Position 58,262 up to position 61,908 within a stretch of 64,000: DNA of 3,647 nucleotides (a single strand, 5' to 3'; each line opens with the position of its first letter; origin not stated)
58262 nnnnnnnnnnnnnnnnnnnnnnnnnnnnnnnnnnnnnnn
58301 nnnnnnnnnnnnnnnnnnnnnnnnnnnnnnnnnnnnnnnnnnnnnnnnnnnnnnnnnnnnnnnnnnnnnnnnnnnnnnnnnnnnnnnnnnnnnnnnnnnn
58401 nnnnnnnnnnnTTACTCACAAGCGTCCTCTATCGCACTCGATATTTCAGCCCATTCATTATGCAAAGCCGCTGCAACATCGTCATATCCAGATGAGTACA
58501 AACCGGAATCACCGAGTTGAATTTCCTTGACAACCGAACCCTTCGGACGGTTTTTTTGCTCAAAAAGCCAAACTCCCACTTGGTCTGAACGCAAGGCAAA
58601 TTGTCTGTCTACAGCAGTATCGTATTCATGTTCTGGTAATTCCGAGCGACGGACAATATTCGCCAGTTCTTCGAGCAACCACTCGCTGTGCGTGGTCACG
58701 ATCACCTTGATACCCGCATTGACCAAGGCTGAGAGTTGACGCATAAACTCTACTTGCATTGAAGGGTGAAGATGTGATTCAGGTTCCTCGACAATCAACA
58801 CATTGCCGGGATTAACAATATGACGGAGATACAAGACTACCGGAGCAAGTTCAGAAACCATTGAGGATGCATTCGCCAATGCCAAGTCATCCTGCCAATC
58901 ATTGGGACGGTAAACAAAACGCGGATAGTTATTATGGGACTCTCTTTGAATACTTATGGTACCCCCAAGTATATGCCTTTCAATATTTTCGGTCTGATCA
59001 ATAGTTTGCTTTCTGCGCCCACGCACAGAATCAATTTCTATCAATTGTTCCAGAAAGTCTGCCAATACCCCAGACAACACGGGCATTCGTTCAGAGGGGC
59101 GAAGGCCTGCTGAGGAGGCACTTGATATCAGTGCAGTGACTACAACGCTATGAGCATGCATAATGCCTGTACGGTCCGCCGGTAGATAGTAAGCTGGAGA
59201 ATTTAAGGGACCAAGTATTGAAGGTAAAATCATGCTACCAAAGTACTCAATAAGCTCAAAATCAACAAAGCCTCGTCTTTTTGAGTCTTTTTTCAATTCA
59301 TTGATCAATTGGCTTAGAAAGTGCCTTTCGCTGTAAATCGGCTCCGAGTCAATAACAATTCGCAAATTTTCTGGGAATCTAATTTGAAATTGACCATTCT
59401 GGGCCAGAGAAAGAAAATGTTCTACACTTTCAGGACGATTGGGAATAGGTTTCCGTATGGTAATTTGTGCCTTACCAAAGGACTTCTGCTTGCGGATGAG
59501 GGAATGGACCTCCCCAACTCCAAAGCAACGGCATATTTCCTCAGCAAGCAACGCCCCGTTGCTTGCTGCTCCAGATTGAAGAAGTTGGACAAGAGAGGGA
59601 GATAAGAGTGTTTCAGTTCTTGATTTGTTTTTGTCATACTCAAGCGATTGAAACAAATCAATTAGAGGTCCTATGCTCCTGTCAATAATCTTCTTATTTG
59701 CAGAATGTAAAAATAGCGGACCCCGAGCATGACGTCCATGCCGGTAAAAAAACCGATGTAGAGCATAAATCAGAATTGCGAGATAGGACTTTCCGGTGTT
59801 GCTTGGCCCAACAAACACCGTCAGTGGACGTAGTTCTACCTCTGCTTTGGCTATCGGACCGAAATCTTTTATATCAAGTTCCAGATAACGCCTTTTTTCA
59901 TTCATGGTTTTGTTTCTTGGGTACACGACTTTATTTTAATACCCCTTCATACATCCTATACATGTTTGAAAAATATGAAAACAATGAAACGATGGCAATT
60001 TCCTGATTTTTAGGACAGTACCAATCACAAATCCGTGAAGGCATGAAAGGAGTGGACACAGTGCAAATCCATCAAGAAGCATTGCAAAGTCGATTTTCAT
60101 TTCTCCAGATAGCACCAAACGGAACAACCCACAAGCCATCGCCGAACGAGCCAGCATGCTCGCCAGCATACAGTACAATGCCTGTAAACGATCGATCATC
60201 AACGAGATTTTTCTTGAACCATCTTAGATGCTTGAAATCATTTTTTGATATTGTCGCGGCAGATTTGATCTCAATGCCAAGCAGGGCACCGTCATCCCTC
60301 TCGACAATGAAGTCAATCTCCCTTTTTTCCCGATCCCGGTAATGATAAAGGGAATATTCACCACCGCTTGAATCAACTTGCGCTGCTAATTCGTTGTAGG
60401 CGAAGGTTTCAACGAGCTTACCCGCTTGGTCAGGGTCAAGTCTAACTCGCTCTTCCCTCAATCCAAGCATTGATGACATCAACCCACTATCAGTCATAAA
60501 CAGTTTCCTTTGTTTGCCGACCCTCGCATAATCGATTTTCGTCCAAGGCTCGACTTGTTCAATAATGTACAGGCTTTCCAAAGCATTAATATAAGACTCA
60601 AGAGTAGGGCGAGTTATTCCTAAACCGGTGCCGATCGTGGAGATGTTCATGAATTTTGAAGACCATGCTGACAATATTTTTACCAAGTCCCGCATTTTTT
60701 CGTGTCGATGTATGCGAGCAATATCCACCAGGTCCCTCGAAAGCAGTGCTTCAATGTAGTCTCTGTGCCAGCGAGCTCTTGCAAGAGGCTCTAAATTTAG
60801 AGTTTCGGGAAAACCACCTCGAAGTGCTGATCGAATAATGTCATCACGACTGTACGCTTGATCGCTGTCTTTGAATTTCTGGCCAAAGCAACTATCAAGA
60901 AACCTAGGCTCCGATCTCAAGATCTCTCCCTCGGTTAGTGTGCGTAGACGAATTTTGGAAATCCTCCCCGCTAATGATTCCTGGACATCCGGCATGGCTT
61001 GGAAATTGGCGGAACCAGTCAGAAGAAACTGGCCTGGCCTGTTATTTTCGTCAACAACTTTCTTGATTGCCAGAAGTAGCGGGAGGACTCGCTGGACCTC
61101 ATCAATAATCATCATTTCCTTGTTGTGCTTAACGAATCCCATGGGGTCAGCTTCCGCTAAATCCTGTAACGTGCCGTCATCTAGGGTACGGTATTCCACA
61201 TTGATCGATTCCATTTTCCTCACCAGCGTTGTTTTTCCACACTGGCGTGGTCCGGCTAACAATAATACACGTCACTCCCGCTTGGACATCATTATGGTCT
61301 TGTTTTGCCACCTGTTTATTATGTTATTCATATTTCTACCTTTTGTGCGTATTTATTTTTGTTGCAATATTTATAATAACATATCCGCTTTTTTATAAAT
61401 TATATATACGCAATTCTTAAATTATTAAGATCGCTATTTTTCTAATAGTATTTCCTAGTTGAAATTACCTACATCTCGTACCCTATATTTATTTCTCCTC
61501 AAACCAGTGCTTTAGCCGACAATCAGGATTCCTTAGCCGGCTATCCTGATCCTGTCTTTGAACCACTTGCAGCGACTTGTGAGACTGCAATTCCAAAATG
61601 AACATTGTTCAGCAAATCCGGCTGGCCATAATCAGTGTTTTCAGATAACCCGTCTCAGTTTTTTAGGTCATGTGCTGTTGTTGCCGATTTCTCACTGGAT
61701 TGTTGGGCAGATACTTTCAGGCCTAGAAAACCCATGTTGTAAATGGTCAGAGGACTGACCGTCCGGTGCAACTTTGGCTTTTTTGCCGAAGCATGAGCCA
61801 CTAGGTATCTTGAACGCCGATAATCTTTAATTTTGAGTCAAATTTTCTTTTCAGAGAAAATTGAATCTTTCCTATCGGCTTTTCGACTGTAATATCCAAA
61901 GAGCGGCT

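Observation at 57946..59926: Translationally coupled ABC/OLD-like ATPase plus small PD-(D/E)xK nuclease candidate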

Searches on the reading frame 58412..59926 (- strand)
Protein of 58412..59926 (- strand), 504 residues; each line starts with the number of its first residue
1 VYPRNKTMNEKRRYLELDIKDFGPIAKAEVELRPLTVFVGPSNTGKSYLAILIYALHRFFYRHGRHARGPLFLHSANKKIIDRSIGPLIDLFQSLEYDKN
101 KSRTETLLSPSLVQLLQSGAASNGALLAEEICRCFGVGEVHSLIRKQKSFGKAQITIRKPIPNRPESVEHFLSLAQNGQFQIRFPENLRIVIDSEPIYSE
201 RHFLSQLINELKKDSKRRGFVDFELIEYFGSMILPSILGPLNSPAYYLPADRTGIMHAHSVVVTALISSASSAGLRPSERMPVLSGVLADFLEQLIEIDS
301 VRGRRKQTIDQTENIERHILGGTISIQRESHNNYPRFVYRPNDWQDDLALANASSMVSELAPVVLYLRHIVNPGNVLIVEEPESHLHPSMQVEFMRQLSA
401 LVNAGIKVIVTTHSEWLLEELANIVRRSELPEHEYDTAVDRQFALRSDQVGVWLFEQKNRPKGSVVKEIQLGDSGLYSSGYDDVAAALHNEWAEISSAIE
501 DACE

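Call 3: search_protein_families(library=pfam, proteins=[window:58412-59926:-], max_evalue=1)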
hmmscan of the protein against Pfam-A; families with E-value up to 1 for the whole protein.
window:58412-59926:- (504 aa): 4 families
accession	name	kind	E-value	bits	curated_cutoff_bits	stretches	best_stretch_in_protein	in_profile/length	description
PF13175.12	AAA_15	-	1.4e-21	78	32.1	2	298-417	246-373/374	AAA ATPase domain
PF13304.12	AAA_21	-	9.1e-13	49.4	27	1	156-415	137-300/304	AAA domain, putative AbiEii toxin, Type IV TA system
PF11398.14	DUF2813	-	0.0035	17.2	21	1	376-420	286-327/372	Protein of unknown function (DUF2813)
PF13476.12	AAA_23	-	0.099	13.7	27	1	17-48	2-34/201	AAA domain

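Call 4: search_protein_families(library=padloc, proteins=[window:58412-59926:-], max_evalue=1)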
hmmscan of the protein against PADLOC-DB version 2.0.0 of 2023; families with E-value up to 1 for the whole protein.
window:58412-59926:- (504 aa): 137 families (the best 25 are shown)
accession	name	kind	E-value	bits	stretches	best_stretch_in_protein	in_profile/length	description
PDLC04033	PD-T4-4_A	-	9.8e-38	128.5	2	290-496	247-455/460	-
PDLC04664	PDC-M47A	-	6.3e-31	105.8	2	317-426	270-374/461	-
PDLC03878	NsnB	-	2.1e-27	94.8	1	17-478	5-325/345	-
PDLC04032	PD-T4-4_A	-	5.2e-24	83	2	350-499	323-469/474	-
PDLC02979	AriA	-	2.6e-23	81.4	1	17-417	6-372/373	-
PDLC02980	AriA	-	9.9e-17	59.8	2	165-415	146-300/304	-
PDLC04710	PDC-M56A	-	3.1e-16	57.4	2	376-424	243-291/382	-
PDLC04214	HEC-02A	-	6.9e-16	56.4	2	296-429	165-293/338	-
PDLC02358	Old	-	1.9e-12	44.8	2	375-419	286-330/578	Old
PDLC00096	GajA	-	2.3e-12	44.5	1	375-417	290-336/630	AAA ATPase domain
PDLC00091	GajA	-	1.6e-11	41.8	1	375-416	298-340/627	AAA ATPase domain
PDLC04179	HEC-01A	-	2.3e-11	41.5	2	374-421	360-408/459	-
PDLC04178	HEC-01A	-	2.3e-11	41.4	2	375-420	289-333/399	-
PDLC04562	PDC-M29A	-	3.2e-11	41.1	2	376-432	274-332/410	-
PDLC04707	PDC-M55A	-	3.6e-11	40.7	2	276-422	203-353/421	-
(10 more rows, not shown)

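Call 5: search_protein_families(library=ncbifam, proteins=[window:58412-59926:-], max_evalue=1)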
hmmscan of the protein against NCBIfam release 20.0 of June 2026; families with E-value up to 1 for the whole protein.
window:58412-59926:- (504 aa): 27 families (the best 25 are shown)
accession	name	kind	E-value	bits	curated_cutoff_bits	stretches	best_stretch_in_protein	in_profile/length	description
TIGR02673.1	FtsE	equivalog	2.9e-06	27.1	264.85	1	368-422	150-204/214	cell division ATP-binding protein FtsE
NF041760.1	PtuA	equivalog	4.8e-06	25.7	500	1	376-421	379-423/524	retron Ec78 anti-phage system effector ATPase PtuA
NF047739.1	antiphage_MADS3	equivalog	0.00048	19.4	420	1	370-420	333-381/427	methylation-associated defense system AAA family ATPase MAD3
TIGR02857.1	CydD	equivalog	0.0011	18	435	1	368-425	471-527/529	thiol reductant ABC exporter subunit CydD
NF038234.1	retron_eff_Eco8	equivalog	0.002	16.8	250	1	369-421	270-328/679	retron Eco8 family effector endonuclease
TIGR03608.1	L_ocin_972_ABC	subfamily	0.0022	17.5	254.85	1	367-425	146-204/206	putative bacteriocin export ABC transporter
NF007027.0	PRK09493.1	equivalog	0.0044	16.4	379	1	375-414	156-195/240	glutamine ABC transporter ATP-binding protein GlnQ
TIGR04435.1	restrict_AAA_1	hypoth_equivalog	0.0046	15.7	300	1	375-418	420-470/568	restriction system-associated AAA family ATPase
NF010059.0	PRK13536.1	equivalog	0.0051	15.6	549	1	367-453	186-269/342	nodulation factor ABC transporter ATP-binding protein NodI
NF002981.0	PRK03695.1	equivalog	0.0067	15.8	281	1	360-413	141-195/253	vitamin B12 ABC transporter ATP-binding protein BtuD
TIGR01288.1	nodI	equivalog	0.007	15.4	424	1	368-455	148-232/303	nodulation factor ABC transporter ATP-binding protein NodI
NF010060.0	PRK13537.1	equivalog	0.008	15.1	521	1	367-414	158-205/314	nodulation factor ABC transporter ATP-binding protein NodI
NF010068.0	PRK13548.1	equivalog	0.011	14.8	261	1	360-413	148-201/261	heme ABC transporter ATP-binding protein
TIGR03873.1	F420-0_ABC_ATP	hypoth_equivalog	0.014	14.6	372.4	1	372-414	154-196/256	putative F420-0 ABC transporter ATP-binding protein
TIGR01166.1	cbiO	subfamily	0.015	14.8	211.8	1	374-414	146-186/190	cobalt ABC transporter, ATP-binding protein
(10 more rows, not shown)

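Call 7: find_homologous_proteins(query=window:58412-59926:-)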
Query window:58412-59926:- (504 aa): 5934 proteins with E <= 0.001 among 8000 candidates; the best 120 are listed.
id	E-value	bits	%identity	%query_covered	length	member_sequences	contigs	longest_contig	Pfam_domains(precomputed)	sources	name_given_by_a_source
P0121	0.0e+0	1097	98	99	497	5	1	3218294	PF13175.13,PF13304.13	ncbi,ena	-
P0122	8.9e-231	785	72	99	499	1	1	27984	PF13175.13,PF13304.13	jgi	-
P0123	1.1e-228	778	72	99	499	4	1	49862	PF13175.13,PF13304.13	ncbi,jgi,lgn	-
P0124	2.3e-214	731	72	93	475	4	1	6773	PF13175.13,PF13304.13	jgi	-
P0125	4.7e-211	720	68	98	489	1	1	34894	PF13175.13,PF13304.13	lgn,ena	-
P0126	5.0e-174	598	59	98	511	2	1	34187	PF13175.13,PF13304.13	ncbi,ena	-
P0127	4.0e-167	575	57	98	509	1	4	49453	PF13175.13,PF13304.13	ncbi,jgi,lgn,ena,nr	ncbi:MAG: AAA family ATPase [Bryobacterales bacterium]|nr:AAA family ATPase [Bryobacterales bacteriu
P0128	6.9e-167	574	57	97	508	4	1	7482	PF13175.13,PF13304.13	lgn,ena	-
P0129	3.8e-166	572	57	96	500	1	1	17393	PF13175.13,PF13304.13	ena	-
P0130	6.3e-166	571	56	98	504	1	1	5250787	PF13175.13,PF13304.13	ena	-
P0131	5.1e-164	565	55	97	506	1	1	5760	PF13175.13,PF13304.13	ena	-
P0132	1.6e-163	563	55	97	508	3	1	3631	PF13175.13,PF13304.13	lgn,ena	-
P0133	4.3e-163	562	57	97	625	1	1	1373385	PF13175.13,PF13304.13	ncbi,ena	-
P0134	1.0e-161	557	57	96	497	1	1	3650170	PF13175.13,PF13304.13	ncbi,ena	-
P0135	1.6e-161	557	57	96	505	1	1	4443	PF13175.13,PF13304.13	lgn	-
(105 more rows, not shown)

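Call 46: search_solved_structures(query=window:58412-59926:-, max_evalue=0.01)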
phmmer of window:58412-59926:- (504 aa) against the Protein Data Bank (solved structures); distinct sequences matched with E-value up to 0.01: 8.
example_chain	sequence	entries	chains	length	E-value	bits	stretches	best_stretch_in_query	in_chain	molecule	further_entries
9n69_A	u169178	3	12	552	0.00059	22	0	368-423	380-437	AAA family ATPase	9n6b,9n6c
6p74_A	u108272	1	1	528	0.001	21.2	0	346-417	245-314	Putative ATP-dependent endonuclease of the OLD family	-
9u9y_A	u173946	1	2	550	0.0013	20.9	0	355-426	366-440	AAA family ATPase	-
9kjx_B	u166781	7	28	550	0.002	20.3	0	355-426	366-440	AAA family ATPase | Retron I-A effector PtuA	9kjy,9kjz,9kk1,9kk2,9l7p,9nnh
9vkz_A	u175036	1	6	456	0.0037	19.4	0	355-421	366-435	Retron Ec78 probable ATPase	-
9nnk_C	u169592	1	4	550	0.0043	19.2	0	355-426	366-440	Retreon I-A effector PtuA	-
9nnb_C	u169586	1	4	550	0.005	18.9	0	355-426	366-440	Retron I-A effector PtuA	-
9vh1_D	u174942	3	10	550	0.0054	18.8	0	355-422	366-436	Retron Ec78 probable ATPase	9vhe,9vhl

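Call 82: predict_structure(alignment_id=A3)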
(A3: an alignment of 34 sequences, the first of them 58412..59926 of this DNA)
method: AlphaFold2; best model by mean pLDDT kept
length: 504 residues; sequences in the alignment: 34
mean_pLDDT: 79.1   pTM: 0.85
mean pLDDT of the five models: 79.1, 75.8, 75.0, 73.0, 61.9
residues with pLDDT >= 90: 141; 70-90: 247; 50-70: 67; < 50: 49
segments of 3 or more residues with pLDDT < 50: 1-11, 63-68, 268-282, 491-500, 502-504
pLDDT, mean of each block of 10 residues (from residue 1): 35 82 93 94 86 94 51 68 89 77 82 90 90 88 75 93 87 92 89 66 81 76 85 86 90 67 52 41 73 83 52 81 86 83 90 83 87 91 82 89 93 89 84 61 87 90 89 77 74 46 45
secondary structure, 60 per line:
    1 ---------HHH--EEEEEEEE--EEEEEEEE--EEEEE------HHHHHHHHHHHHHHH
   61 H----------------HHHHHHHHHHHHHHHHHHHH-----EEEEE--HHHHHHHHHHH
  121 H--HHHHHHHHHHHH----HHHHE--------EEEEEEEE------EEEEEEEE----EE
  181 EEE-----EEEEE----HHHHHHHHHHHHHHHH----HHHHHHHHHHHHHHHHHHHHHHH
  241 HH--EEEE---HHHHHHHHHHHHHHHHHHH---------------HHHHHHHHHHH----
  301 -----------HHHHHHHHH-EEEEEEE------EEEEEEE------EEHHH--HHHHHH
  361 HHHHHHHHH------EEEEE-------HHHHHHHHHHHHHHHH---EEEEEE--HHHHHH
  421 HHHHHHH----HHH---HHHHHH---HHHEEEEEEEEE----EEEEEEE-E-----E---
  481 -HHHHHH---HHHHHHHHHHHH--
elements in order: E15-22 E25-32 E35-39 H46-61 H78-97 E103-107 H110-121 H124-135 H140-143 E153-160 E167-174 E179-183 E189-193 H198-213 H218-242 E245-248 H252-270 H286-296 H312-320 E322-328 E335-341 H355-369 E376-380 H388-403 E407-412 H415-427 H438-443 E450-458 E463-469 H482-487 H491-502

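Call 87: fold_search(model_id=the predicted structure, library=pdb)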
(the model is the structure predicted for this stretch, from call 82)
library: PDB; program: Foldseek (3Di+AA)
matches with E <= 10: 1238; with E <= 0.001: 211
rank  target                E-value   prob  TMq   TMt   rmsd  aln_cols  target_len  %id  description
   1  9n6b_C                6.9e-11  1.00  0.32  0.36  21.9       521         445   10  Structure of the retron IA complex with HNH nuclease in the "up" orientation (released 2025-04-23)
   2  9n6b_B                8.1e-11  1.00  0.33  0.33  20.1       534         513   13  Structure of the retron IA complex with HNH nuclease in the "up" orientation (released 2025-04-23)
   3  8eea_B                1.5e-10  1.00  0.35  0.46  14.3       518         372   12  Structure of E.coli Septu (PtuAB) complex (released 2023-12-27)
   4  9n69_D                1.6e-10  1.00  0.35  0.41  18.2       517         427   12  Structure of the retron IA complex with HNH nuclease in the "down" orientation (released 2025-04-23)
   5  9n6c_B                2.0e-10  1.00  0.30  0.35  22.0       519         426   12  Structure of the Retron IA Complex without the HNH Nuclease (released 2025-04-23)
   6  9n6c_D                2.9e-10  1.00  0.34  0.39  18.4       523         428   12  Structure of the Retron IA Complex without the HNH Nuclease (released 2025-04-23)
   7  8eea_A                3.0e-10  1.00  0.35  0.46  14.6       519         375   12  Structure of E.coli Septu (PtuAB) complex (released 2023-12-27)
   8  9n69_A                5.7e-10  1.00  0.36  0.35  14.9       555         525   11  Structure of the retron IA complex with HNH nuclease in the "down" orientation (released 2025-04-23)
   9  9n69_B                6.7e-10  1.00  0.36  0.35  20.4       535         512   12  Structure of the retron IA complex with HNH nuclease in the "down" orientation (released 2025-04-23)
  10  9n69_C                7.8e-10  1.00  0.33  0.37  22.5       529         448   10  Structure of the retron IA complex with HNH nuclease in the "down" orientation (released 2025-04-23)
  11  9n6b_A                8.7e-10  1.00  0.35  0.34  15.1       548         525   11  Structure of the retron IA complex with HNH nuclease in the "up" orientation (released 2025-04-23)
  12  9n6c_C                1.4e-09  1.00  0.32  0.36  21.3       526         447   11  Structure of the Retron IA Complex without the HNH Nuclease (released 2025-04-23)
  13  9e91_A                1.5e-09  1.00  0.34  0.42  10.8       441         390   15  Ec83 Retron PtuA Dimer bound to ATP (released 2025-07-02)
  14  9vhl_D                1.6e-09  1.00  0.42  0.48  11.2       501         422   14  cryoEM structure of retron-Eco7 complex (form II) (released 2026-01-07)
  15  9l7p_D                1.9e-09  1.00  0.34  0.37  20.1       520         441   13  Cryo-EM structure of retron Ec78 system complex (released 2025-12-10)
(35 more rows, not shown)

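Call 98: search_dna_similar(query=window:58412-59926:-, collection=phages, mode=protein, max_evalue=0.00001, max_rows=10)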
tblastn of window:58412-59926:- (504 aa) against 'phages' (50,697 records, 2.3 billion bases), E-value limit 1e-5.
Records with a match: 3; places in all: 3; records where one place covers at least 80% of the query: 0.
Best place of each record, by identity: <60% 3.
By first word of the organism name: Vibrio 3.
By host as written in the record: Vibrio cyclitrophicus 2; Vibrio cyclitrophicus 10N.222.45.E8 1.
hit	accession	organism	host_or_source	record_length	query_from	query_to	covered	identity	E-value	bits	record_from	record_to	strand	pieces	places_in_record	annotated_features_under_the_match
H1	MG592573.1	Vibrio phage 1.202.O._10N.222.45.E8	Vibrio cyclitrophicus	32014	321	504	37%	28.2%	1e-12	77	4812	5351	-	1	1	AAA domain protein | hypothetical protein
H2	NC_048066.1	Vibrio phage 1.202.O._10N.222.45.E8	Vibrio cyclitrophicus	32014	321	504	37%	28.2%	1e-12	77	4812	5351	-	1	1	AAA family ATPase | hypothetical protein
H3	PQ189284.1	Vibrio phage 10N.222.45.E8_PE001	Vibrio cyclitrophicus 10N.222.45.E8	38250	321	504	37%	28.2%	1e-12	77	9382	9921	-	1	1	hypothetical protein (x2)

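Call 100: get_annotated_region(hit=H2, flank=2000)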
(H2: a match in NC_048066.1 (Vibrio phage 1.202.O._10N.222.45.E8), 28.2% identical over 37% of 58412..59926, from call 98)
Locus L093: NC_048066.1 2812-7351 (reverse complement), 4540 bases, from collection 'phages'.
description: Vibrio phage 1.202.O._10N.222.45.E8, partial genome.
organism: Vibrio phage 1.202.O._10N.222.45.E8 (NCBI taxid 1881262)
taxonomy: Viruses; Duplodnaviria; Heunggongvirae; Uroviricota; Caudoviricetes; Peduoviridae; Canoevirus; Canoevirus canoe
host: Vibrio cyclitrophicus; source: iron chloride precipitation of 0.2um-filtered seawater, resuspended in oxalate solution; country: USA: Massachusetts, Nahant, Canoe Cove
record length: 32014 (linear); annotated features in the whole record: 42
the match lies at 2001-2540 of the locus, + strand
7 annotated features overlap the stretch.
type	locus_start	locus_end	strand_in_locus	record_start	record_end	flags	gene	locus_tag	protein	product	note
CDS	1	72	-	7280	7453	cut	-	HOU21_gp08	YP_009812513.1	hypothetical protein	NVP1202O_08; tara_best_match:OM-RGC.v1.038128605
CDS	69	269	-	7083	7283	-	-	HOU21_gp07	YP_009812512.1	Cox-like excisionase and repressor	NVP1202O_07; aclame_best_match:protein:proph:174078; tara_best_match:OM-RGC.v1.035569398; ...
CDS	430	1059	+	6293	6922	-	-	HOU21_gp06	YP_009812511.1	transcriptional repressor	NVP1202O_06; aclame_best_match:protein:proph:164499; tara_best_match:OM-RGC.v1.016440437; ...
CDS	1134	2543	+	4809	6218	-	-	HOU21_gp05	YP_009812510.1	AAA family ATPase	NVP1202O_05; tara_best_match:OM-RGC.v1.002332198; pfam:PF13304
CDS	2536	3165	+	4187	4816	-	-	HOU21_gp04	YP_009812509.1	hypothetical protein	NVP1202O_04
CDS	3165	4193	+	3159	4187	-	-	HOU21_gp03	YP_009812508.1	integrase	NVP1202O_03; aclame_best_match:protein:proph:164506; tara_best_match:OM-RGC.v1.004711837; ...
CDS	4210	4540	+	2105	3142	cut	-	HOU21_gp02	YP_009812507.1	hypothetical protein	NVP1202O_02; aclame_best_match:protein:plasmid:24367; tara_best_match:OM-RGC.v1.004697219; egg:ENOG4111HU7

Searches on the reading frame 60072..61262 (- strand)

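Call 3: search_protein_families(library=pfam, proteins=[window:60072-61262:-], max_evalue=1)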
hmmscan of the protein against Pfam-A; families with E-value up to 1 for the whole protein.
window:60072-61262:- (396 aa): 6 families
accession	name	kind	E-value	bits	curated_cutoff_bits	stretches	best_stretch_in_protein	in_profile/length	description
PF13635.12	DUF4143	-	3e-39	134.8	28.1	1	176-334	2-159/160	Domain of unknown function (DUF4143)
PF13173.12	AAA_14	-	1.6e-22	80.3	27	1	2-115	7-129/129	AAA domain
PF13401.12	AAA_22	-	0.0034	18.1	27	0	46-88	82-127/130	AAA domain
PF08378.17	NERD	-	0.0092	16.9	22.1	1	284-352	5-73/111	Nuclease-related domain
PF13207.12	AAA_17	-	0.02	15.6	27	1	8-92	6-87/136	AAA domain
PF10662.15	PduV-EutP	-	0.04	14.2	21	1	1-28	5-32/143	Ethanolamine utilisation - propanediol utilisation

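Call 4: search_protein_families(library=padloc, proteins=[window:60072-61262:-], max_evalue=1)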
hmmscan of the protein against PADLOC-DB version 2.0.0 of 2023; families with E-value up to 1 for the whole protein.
window:60072-61262:- (396 aa): 11 families
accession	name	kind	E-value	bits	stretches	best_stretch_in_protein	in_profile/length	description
PDLC04790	PDC-S01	-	6.4e-136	451.4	1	1-388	31-420/422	-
PDLC04789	PDC-S01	-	8.2e-45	151.4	1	1-337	21-343/375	-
PDLC04791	PDC-S01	-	1.1e-29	101.4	2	149-345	165-362/395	-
PDLC04787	PDC-S01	-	1.5e-29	101.1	1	2-328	32-351/412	-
PDLC04786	PDC-S01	-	5.9e-17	59.5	2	45-345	85-397/439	-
PDLC04792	PDC-S01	-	1.2e-14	51.7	2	238-338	291-388/452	-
PDLC04788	PDC-S01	-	5.4e-14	50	1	2-339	24-387/448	-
PDLC03963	SoFic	-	0.0099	13.3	1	170-238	274-341/361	-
PDLC01438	Csa3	-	0.013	13.5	1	193-307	150-223/305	"CAS-I,CAS-II,CAS-III,CAS-IV,CAS-V,CAS-VI; associated_signaling"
PDLC01866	CARF3--CARF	-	0.017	13.1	1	178-263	131-203/207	-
PDLC00735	Effector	-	0.034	11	1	157-199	19-60/462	Endonuclease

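Call 5: search_protein_families(library=ncbifam, proteins=[window:60072-61262:-], max_evalue=1)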
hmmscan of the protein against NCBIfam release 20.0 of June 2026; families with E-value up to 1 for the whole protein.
window:60072-61262:- (396 aa): 1 family
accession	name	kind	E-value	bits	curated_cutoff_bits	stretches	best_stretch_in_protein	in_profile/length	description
TIGR02528.1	EutP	subfamily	0.021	15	138.35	1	1-34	4-37/142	EutP/PduV family microcompartment system protein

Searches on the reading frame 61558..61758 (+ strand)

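Call 99: search_protein_families(library=pfam, proteins=[window:61558-61758:+], max_evalue=1)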
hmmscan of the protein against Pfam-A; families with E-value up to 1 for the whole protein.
window:61558-61758:+ (66 aa): 1 family
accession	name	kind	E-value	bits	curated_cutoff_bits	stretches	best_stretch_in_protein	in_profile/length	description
PF15353.11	HECA_N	-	0.1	13.2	27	1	3-34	20-51/102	Headcase N-terminal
